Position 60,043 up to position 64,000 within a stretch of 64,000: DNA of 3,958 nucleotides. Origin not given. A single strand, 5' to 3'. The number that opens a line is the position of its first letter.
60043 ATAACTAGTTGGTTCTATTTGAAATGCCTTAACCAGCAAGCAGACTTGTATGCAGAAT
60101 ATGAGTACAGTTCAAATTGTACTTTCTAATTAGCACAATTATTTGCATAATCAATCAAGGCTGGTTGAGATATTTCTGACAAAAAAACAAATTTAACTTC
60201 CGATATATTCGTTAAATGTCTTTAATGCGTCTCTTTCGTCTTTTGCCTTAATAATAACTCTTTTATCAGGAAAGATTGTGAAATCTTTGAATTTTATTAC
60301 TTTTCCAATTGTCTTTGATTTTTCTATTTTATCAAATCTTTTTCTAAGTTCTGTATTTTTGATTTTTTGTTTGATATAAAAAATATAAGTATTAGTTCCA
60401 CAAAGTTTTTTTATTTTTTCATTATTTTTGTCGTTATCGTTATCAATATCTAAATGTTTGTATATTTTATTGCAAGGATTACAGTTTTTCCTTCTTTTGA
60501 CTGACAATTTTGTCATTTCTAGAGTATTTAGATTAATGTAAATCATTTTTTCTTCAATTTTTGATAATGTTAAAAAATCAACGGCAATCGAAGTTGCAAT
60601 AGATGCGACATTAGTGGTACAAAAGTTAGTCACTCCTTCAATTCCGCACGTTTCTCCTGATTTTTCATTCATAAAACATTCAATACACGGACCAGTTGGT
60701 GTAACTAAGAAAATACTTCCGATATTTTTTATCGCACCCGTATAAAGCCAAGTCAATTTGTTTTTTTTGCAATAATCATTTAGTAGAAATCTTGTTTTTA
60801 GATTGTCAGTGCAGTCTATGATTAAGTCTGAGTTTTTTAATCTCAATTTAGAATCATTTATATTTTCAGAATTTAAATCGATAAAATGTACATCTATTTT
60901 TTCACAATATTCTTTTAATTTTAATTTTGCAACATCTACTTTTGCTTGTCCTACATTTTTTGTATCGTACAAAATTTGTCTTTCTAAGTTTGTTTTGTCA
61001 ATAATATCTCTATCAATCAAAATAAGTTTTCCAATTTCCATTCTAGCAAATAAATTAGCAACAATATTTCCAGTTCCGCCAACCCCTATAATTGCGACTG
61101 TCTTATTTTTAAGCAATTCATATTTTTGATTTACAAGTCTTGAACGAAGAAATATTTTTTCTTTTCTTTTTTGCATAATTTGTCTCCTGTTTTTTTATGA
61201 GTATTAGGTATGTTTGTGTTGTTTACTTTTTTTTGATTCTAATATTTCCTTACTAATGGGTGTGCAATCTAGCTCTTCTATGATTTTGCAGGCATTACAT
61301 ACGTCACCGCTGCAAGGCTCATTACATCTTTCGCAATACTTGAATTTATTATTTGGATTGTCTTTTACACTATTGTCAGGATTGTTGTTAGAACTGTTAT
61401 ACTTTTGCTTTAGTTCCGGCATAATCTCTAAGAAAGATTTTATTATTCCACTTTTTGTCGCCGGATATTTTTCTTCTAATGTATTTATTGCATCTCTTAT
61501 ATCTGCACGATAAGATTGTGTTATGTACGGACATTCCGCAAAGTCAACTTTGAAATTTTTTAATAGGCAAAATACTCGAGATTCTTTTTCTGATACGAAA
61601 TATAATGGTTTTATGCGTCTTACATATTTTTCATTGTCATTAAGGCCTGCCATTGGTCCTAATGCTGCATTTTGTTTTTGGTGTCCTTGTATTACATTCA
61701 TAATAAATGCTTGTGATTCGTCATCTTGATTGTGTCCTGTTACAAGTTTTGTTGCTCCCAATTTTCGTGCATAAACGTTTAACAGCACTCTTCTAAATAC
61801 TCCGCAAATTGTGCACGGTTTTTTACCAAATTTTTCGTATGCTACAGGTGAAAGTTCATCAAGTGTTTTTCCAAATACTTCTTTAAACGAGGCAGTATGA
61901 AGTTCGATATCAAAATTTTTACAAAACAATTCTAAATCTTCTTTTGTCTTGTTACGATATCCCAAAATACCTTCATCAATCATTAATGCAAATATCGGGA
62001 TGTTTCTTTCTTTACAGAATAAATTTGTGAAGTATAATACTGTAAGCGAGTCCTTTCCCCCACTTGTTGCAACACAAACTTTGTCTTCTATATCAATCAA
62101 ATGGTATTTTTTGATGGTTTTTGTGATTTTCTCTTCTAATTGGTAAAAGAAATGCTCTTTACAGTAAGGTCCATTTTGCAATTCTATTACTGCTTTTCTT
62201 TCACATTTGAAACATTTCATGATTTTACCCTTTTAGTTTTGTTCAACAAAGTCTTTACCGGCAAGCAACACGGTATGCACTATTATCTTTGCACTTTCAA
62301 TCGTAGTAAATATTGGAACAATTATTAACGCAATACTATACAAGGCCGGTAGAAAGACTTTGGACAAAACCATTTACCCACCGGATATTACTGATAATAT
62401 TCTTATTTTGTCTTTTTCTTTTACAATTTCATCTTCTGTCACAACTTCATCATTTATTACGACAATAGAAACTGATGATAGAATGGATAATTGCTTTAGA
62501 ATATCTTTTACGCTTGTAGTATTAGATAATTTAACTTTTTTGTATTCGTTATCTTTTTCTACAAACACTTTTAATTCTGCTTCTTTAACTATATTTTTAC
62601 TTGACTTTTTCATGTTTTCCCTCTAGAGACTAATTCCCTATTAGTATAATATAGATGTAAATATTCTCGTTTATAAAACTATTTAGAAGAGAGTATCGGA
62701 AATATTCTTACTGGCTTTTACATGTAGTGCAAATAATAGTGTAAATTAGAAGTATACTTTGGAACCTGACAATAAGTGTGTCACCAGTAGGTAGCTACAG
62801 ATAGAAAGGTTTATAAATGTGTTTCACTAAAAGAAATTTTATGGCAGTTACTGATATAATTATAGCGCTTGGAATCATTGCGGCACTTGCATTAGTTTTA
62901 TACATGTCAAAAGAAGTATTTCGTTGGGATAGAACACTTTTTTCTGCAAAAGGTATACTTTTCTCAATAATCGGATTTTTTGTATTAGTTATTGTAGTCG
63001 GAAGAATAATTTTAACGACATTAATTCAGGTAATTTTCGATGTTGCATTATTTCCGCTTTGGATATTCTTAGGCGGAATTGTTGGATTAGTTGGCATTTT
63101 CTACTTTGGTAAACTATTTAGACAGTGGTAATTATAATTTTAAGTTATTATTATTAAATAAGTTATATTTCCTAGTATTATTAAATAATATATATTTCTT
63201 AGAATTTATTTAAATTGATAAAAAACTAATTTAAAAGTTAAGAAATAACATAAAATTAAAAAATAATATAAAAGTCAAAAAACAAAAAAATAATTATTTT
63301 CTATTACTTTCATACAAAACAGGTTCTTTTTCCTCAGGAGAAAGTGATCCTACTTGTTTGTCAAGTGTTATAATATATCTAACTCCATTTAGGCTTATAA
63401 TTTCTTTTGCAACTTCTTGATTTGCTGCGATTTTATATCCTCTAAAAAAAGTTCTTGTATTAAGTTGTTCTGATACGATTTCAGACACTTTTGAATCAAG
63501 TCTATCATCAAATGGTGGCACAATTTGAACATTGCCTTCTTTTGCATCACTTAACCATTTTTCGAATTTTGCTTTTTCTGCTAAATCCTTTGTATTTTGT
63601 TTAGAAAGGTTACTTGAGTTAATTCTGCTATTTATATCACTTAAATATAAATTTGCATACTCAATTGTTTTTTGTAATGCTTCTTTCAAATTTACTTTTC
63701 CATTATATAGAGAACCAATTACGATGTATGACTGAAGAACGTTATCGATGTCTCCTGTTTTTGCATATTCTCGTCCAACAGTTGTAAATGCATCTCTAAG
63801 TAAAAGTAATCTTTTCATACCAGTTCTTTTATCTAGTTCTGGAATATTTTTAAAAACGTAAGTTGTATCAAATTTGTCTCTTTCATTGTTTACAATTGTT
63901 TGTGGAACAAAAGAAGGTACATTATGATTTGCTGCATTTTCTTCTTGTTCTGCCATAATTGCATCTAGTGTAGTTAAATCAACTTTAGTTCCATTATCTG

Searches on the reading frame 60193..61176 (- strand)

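Call 88: search_protein_families(library=pfam, proteins=[window:60193-61176:-], max_evalue=0.0001)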
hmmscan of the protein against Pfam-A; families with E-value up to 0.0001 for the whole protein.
window:60193-61176:- (327 aa): 1 family
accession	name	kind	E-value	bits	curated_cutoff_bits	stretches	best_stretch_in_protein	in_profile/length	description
PF00899.27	ThiF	-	1.2e-47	162.5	28.1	1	17-233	13-237/238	ThiF family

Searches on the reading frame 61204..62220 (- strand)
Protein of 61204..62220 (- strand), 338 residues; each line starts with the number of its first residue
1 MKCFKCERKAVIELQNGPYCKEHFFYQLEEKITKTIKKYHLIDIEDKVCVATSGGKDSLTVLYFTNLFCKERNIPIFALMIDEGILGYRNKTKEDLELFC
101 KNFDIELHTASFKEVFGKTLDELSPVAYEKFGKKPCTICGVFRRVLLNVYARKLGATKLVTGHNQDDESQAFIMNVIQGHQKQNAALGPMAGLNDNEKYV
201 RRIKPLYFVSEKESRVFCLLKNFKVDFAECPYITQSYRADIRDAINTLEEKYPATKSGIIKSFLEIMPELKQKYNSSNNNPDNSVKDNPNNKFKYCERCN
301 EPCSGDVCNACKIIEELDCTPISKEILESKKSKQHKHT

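Call 88: search_protein_families(library=pfam, proteins=[window:61204-62220:-], max_evalue=0.0001)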
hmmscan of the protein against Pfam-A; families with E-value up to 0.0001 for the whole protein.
window:61204-62220:- (338 aa): 1 family
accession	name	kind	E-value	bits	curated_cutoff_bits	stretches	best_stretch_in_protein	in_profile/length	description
PF01171.26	ATP_bind_3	-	4.5e-13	49.7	27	1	47-219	1-157/182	PP-loop family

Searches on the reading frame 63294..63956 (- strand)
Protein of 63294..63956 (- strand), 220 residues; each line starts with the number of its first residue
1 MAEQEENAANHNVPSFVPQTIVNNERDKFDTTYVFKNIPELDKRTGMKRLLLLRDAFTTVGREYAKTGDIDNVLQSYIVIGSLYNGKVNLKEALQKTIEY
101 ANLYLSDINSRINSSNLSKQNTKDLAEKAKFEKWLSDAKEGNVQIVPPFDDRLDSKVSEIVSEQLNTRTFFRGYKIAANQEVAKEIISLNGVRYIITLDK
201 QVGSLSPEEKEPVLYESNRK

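Call 88: search_protein_families(library=pfam, proteins=[window:63294-63956:-], max_evalue=0.0001)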
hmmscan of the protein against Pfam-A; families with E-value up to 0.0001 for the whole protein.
window:63294-63956:- (220 aa): 0 families

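Call 98: find_encoding_contigs(protein=window:63294-63956:-, flank=10000, max_places=2)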
Protein window:63294-63956:- (220 aa): no gene with exactly this product is on record in the collection.
